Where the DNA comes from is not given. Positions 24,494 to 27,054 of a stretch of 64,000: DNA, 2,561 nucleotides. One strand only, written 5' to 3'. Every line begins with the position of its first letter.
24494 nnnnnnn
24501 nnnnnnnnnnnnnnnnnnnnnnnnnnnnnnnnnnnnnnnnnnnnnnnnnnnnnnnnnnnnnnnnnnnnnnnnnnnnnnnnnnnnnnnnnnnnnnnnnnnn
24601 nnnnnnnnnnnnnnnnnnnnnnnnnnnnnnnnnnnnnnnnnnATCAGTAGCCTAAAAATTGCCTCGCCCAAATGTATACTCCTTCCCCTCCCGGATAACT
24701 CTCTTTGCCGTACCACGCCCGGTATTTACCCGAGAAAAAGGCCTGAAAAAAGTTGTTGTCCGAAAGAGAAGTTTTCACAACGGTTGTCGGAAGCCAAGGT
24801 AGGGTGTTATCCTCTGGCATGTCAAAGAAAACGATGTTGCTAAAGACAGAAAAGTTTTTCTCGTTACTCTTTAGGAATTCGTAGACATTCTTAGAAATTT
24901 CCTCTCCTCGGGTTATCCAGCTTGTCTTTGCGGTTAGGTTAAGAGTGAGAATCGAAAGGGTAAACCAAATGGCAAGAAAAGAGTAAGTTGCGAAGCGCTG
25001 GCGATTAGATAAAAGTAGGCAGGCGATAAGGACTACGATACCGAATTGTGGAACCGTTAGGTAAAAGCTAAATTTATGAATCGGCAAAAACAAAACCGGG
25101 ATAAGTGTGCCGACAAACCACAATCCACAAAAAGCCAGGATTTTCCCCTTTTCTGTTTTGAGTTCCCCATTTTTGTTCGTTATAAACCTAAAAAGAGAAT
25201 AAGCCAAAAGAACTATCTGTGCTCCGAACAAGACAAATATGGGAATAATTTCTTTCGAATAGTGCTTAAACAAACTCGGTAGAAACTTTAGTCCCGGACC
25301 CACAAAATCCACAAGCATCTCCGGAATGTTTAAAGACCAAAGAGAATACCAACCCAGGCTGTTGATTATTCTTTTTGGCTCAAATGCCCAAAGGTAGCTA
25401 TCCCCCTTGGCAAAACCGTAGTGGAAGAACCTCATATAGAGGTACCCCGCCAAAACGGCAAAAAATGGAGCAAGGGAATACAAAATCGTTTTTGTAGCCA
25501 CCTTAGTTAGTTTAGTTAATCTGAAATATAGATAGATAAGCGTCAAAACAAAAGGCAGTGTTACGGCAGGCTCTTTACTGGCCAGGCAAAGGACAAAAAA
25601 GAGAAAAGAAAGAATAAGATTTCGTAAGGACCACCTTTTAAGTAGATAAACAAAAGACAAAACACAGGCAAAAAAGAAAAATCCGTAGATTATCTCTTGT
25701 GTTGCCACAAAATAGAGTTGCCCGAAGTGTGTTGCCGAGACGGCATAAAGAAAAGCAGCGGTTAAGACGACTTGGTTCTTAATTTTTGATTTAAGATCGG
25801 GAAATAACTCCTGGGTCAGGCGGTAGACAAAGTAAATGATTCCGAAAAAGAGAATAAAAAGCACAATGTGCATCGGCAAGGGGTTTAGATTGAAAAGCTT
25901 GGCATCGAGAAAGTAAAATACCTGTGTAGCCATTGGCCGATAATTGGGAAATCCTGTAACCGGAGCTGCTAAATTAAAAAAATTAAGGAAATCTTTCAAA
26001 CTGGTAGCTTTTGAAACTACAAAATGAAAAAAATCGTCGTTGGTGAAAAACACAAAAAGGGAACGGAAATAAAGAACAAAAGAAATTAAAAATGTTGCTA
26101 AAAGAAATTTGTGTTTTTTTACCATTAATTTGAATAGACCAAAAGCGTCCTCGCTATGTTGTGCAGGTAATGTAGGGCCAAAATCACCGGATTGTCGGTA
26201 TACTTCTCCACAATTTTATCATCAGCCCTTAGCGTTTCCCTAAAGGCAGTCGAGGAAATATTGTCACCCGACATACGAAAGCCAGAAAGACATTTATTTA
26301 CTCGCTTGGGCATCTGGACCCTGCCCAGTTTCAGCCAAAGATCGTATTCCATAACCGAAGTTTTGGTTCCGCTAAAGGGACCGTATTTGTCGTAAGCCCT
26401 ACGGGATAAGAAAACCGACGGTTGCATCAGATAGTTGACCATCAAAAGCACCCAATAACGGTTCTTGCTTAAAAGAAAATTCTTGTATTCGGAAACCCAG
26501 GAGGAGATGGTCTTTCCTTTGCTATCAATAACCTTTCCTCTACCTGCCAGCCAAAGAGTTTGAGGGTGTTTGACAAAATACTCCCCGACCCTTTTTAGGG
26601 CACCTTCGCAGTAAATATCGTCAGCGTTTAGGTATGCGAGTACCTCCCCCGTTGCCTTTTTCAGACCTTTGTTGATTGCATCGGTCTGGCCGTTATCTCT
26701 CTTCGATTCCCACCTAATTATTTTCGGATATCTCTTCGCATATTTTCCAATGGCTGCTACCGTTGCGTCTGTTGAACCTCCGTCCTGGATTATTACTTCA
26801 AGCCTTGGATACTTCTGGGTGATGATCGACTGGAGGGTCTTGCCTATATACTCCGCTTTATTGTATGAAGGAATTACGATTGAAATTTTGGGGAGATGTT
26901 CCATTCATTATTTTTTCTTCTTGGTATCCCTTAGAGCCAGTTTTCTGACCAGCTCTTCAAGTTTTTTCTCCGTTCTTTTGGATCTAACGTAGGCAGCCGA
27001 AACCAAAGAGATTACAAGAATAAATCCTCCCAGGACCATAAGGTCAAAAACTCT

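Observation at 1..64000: One locus, at least 55 glycan-related genes, about 20 GT-C-like proteins, and no recognisable initiating phosphoglycosyltransferase, Wzy, Wzz or ABC exporter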

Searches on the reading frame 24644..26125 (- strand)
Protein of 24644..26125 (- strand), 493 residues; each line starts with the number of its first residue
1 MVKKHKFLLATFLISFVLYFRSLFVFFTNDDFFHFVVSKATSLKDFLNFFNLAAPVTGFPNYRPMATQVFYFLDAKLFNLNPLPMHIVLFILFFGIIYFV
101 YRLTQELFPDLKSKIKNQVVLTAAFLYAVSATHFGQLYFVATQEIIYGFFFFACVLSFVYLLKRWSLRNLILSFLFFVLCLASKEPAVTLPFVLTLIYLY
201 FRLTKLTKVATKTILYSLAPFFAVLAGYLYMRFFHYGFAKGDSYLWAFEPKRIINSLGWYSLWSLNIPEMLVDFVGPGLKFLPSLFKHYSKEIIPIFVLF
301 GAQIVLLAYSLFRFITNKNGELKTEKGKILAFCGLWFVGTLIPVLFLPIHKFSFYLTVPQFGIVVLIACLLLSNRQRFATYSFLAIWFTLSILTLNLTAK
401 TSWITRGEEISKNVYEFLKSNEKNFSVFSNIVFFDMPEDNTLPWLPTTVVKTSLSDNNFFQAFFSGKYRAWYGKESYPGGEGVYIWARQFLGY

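Call 7: search_protein_families(library=pfam, proteins=[window:24644-26125:-], max_evalue=0.01)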
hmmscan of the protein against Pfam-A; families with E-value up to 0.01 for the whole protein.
window:24644-26125:- (493 aa): 0 families

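Call 20: search_protein_families(library=ncbifam, proteins=[window:24644-26125:-], max_evalue=0.1)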
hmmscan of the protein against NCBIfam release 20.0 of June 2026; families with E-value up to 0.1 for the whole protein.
window:24644-26125:- (493 aa): 0 families

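Call 47: search_solved_structures(query=window:24644-26125:-, max_evalue=10)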
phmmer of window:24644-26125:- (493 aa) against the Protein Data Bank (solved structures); distinct sequences matched with E-value up to 10: 0.

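Call 50: find_homologous_proteins(query=window:24644-26125:-, max_evalue=0.001)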
Query window:24644-26125:- (493 aa): 232 proteins with E <= 0.001 among 8000 candidates; the best 120 are listed.
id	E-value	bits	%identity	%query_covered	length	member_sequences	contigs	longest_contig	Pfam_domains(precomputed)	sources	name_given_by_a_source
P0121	0.0e+0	1020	93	100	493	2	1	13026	-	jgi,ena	-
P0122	1.0e-184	634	62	100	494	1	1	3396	-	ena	-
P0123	2.2e-164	567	59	100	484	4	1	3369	PF13231.13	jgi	-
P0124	1.1e-163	564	59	100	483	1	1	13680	PF13231.13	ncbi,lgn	-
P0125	7.2e-163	562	58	100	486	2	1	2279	PF13231.13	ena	-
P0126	8.6e-161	555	57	100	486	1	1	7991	-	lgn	-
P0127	1.3e-159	551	59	96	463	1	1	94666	PF13231.13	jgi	jgi:hypothetical protein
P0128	2.6e-159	550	56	100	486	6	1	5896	PF13231.13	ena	-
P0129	4.4e-157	543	52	100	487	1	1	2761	-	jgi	jgi:hypothetical protein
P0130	1.4e-154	534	56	97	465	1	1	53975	PF13231.13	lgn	-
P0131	8.8e-142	492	51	100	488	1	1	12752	PF13231.13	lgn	-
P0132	1.2e-141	492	49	99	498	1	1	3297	-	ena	-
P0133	4.8e-140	486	51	99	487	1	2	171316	PF13231.13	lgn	-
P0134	1.7e-138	481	48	100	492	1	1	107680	PF13231.13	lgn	-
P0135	2.5e-137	477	49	100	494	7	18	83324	PF13231.13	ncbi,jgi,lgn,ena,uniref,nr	ncbi:hypothetical protein A3E15_03275 [Candidatus Woesebacteria bacterium RIFCSPHIGHO2_12_FULL_42_9]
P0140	1.8e-135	471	50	99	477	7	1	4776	PF02366.25,PF13231.13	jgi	jgi:4-amino-4-deoxy-L-arabinose transferase-like glycosyltransferase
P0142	1.1e-133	465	49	100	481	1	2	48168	PF13231.13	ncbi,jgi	-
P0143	8.1e-133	463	47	100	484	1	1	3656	PF13231.13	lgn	-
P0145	4.9e-131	457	47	99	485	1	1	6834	PF02366.25,PF13231.13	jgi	jgi:4-amino-4-deoxy-L-arabinose transferase-like glycosyltransferase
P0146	5.8e-131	456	50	99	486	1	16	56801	PF13231.13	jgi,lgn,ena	-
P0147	1.5e-130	455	49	100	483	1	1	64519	PF13231.13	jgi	jgi:hypothetical protein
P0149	3.9e-129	450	47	100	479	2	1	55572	PF13231.13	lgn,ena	-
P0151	6.8e-128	446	48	100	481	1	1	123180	PF13231.13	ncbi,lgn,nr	ncbi:glycosyltransferase family 39 protein [Patescibacteria group bacterium]|nr:glycosyltransferase 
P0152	5.1e-127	443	47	98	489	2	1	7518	PF13231.13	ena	-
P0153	8.1e-127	443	48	100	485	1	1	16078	PF13231.13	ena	-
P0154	1.1e-126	442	48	100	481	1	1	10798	PF13231.13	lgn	-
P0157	2.0e-125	438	47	100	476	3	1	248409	PF13231.13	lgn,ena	-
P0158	1.7e-124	435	48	100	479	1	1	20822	PF13231.13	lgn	-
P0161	5.5e-124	433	47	100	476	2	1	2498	PF13231.13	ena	-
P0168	3.0e-121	424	47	99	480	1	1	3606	PF13231.13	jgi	jgi:hypothetical protein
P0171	3.9e-121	424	47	99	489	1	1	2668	PF13231.13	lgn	-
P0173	5.4e-121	424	47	100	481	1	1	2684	PF13231.13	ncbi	-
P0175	1.0e-120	423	46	99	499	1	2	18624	PF13231.13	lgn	-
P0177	6.9e-120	420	44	100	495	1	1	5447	PF13231.13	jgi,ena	-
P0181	5.0e-119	417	47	99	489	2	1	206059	PF13231.13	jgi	jgi:hypothetical protein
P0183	9.7e-119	416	46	96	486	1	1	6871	PF13231.13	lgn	-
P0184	1.2e-118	416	45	100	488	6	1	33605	PF13231.13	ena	-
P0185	1.5e-118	415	48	99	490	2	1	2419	PF13231.13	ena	-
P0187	2.3e-118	415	46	99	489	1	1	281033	PF13231.13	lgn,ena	-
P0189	5.0e-118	414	46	100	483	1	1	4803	PF13231.13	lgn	-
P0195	2.1e-117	412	46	99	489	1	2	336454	PF13231.13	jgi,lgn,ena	-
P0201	3.8e-116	408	46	99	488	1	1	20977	PF13231.13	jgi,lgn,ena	-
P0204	2.9e-115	405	45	96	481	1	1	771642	-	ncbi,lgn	-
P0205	3.0e-115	405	45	98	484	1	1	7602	PF02366.25,PF13231.13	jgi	jgi:hypothetical protein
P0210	1.6e-114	402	44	100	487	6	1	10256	PF13231.13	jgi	jgi:hypothetical protein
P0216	1.2e-113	399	45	100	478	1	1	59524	PF13231.13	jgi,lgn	jgi:hypothetical protein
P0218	2.0e-113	399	44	99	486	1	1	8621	PF13231.13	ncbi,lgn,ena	-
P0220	2.9e-113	398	44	99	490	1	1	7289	PF13231.13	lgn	-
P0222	8.1e-113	397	43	100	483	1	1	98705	PF13231.13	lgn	-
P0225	1.3e-112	396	43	100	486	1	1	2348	PF13231.13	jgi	-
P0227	2.1e-112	395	43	100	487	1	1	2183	PF13231.13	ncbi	ncbi:MAG: glycosyltransferase family 39 protein [Microgenomates group bacterium]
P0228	2.8e-112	395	43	100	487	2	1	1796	PF13231.13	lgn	-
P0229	3.1e-112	395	44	100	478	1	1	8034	PF13231.13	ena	-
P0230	3.9e-112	394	47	98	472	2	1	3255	PF13231.13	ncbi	-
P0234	7.8e-112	393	44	100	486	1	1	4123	PF13231.13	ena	-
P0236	1.2e-111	393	43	99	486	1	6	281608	PF13231.13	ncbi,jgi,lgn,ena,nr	ncbi:glycosyltransferase family 39 protein [Patescibacteria group bacterium]|nr:glycosyltransferase 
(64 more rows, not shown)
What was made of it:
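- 24644..26125 (-): GT-C (GT39/PMT_2-like) with a DD motif after TM1. Call 50: homologues carry PF13231 or are named GT39.
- Checked: 1 is assigned through homologues that carry PF13231 or are named GT39 (call 50).
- Homologues of 24644-26125 carry PF13231 (call 50).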

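Call 74: find_encoding_contigs(protein=P0204, flank=10000, max_places=1)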
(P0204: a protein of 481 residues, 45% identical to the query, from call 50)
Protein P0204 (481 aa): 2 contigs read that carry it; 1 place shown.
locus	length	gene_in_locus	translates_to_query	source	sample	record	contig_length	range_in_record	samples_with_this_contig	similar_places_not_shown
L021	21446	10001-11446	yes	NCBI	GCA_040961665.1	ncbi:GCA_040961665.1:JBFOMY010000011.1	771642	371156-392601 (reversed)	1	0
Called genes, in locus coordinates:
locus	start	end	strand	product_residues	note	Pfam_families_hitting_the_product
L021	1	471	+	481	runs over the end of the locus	PF13231:PMT_2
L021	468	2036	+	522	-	PF02366:PMT, PF13231:PMT_2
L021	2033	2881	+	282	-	PF00535:Glycos_transf_2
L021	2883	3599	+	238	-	PF00106:adh_short, PF08659:KR, PF13561:adh_short_C2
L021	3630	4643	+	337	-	PF13579:Glyco_trans_4_4 (faint), PF13439:Glyco_transf_4, PF00534:Glycos_transf_1, PF13692:Glyco_trans_1_4, PF20706:GT4-conflict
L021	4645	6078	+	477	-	PF09852:DUF2079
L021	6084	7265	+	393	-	PF04188:Mannosyl_trans2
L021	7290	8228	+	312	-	PF01073:3Beta_HSD (faint), PF01370:Epimerase, PF02719:Polysacc_synt_2 (faint), PF16363:GDP_Man_Dehyd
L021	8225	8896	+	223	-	PF00535:Glycos_transf_2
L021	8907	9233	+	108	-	PF10066:DUF2304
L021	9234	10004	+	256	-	PF00535:Glycos_transf_2, PF10111:Glyco_tranf_2_2 (weak), PF13641:Glyco_tranf_2_3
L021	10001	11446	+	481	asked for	-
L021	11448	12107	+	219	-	PF13489:Methyltransf_23, PF07021:MetW, PF13847:Methyltransf_31, PF08241:Methyltransf_11, PF08242:Methyltransf_12, PF13649:Methyltransf_25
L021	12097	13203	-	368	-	PF00535:Glycos_transf_2, PF13641:Glyco_tranf_2_3 (weak)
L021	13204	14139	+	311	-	-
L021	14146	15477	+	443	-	-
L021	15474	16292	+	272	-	PF01370:Epimerase, PF04321:RmlD_sub_bind, PF07993:NAD_binding_4 (faint), PF01073:3Beta_HSD, PF02719:Polysacc_synt_2, PF16363:GDP_Man_Dehyd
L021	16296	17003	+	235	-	PF00535:Glycos_transf_2, PF10111:Glyco_tranf_2_2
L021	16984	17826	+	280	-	PF13489:Methyltransf_23, PF13847:Methyltransf_31, PF08241:Methyltransf_11, PF08242:Methyltransf_12, PF13649:Methyltransf_25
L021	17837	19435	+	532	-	PF13231:PMT_2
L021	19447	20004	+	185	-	-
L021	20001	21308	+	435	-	PF13231:PMT_2 (weak)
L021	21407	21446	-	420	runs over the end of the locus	-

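Call 84: search_protein_families(library=pfam, proteins=[window:24644-26125:-], max_evalue=5)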
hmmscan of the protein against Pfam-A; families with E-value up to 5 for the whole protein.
window:24644-26125:- (493 aa): 2 families
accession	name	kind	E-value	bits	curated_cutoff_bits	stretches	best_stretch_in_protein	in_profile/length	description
PF06522.17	B12D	-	0.053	13.3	21.5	1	291-318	4-31/54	NADH-ubiquinone reductase complex 1 MLRQ subunit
PF08058.16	NPCC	-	0.24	11.9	33.9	1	88-164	33-95/134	Nuclear pore complex component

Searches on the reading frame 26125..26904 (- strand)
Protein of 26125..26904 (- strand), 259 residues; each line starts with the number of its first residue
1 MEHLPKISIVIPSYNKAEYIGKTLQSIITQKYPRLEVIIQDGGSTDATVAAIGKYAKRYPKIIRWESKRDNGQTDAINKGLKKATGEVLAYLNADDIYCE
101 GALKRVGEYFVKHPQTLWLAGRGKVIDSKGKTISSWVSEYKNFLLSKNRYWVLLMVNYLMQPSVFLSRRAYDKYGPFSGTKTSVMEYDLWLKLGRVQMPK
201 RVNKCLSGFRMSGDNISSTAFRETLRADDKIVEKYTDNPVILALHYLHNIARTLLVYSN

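Call 7: search_protein_families(library=pfam, proteins=[window:26125-26904:-], max_evalue=0.01)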
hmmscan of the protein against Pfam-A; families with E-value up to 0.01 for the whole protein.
window:26125-26904:- (259 aa): 3 families
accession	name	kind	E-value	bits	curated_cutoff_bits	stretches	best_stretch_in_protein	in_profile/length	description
PF00535.33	Glycos_transf_2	-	1.1e-29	104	23.3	1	8-154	1-150/168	Glycosyl transferase family 2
PF13641.12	Glyco_tranf_2_3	-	3.5e-13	50.5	27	1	5-123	1-123/230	Glycosyltransferase like family 2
PF10111.15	Glyco_tranf_2_2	-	1.3e-07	31.9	27.3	1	8-101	1-97/276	Glycosyltransferase like family 2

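Call 44: search_protein_families(library=ncbifam, proteins=[window:26125-26904:-], max_evalue=0.00001)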
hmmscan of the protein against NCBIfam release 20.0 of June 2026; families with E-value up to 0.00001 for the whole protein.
window:26125-26904:- (259 aa): 18 families
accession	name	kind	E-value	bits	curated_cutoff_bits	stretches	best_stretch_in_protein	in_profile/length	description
NF047683.1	TeichurnBiosyTuaG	equivalog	1e-19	71.2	400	1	3-143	4-143/252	teichuronic acid biosynthesis protein TuaG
NF007482.0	PRK10073.1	equivalog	2.5e-19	69.5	423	1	2-97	3-97/334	glycosyltransferase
TIGR03937.1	PgaC_IcaA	equivalog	2.7e-19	69.4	422.3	1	2-123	42-163/407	poly-beta-1,6-N-acetyl-D-glucosamine synthase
NF053739.1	GlytfEpsEBac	equivalog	3.5e-18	65.5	450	1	5-193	1-185/265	glycosyltransferase EpsE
TIGR04283.1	glyco_like_mftF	equivalog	4e-16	59.3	182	1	7-203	1-179/221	TIGR04283 family arsenosugar biosynthesis glycosyltransferase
NF041875.1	EPS_EpsD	equivalog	2.4e-14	53.5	370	1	7-116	1-110/325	exopolysaccharide biosynthesis glycosyltransferase EpsD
TIGR03965.1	mycofact_glyco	equivalog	2.7e-14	52.9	280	1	4-177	73-247/467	mycofactocin biosynthesis glycosyltransferase MftF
NF050050.1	ProtGlycPglI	equivalog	1.1e-13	51.2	500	1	5-105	2-103/306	GalNAc(5)-diNAcBac-PP-undecaprenol beta-1,3-glucosyltransferase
TIGR03111.1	glyc2_xrt_Gpos1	hypoth_equivalog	2.7e-13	49.5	363.95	1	2-121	46-167/439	TIGR03111 family XrtG-associated glycosyltransferase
NF038299.1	EPS_HpsN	equivalog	2.6e-11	43.1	425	1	5-127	1-121/317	hormogonium polysaccharide biosynthesis glycosyltransferase HpsN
TIGR04009.1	wcaE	equivalog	3.1e-10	39.7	369.2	1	7-112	3-109/248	colanic acid biosynthesis glycosyltransferase WcaE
TIGR03469.1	HpnB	hypoth_equivalog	1.5e-09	37.4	379.25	1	2-90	41-137/386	hopene-associated glycosyltransferase HpnB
NF038302.1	EPS_HpsE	equivalog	5.9e-09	35.3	300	1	7-116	3-117/307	hormogonium polysaccharide biosynthesis glycosyltransferase HpsE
NF010496.0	PRK13915.1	equivalog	1.6e-08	34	262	1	6-95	32-126/307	glucosyl-3-phosphoglycerate synthase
NF047588.1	GlcsyltransPgfSStrep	equivalog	9.3e-08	31.6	500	1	6-95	2-95/308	glycosyltransferase PgfS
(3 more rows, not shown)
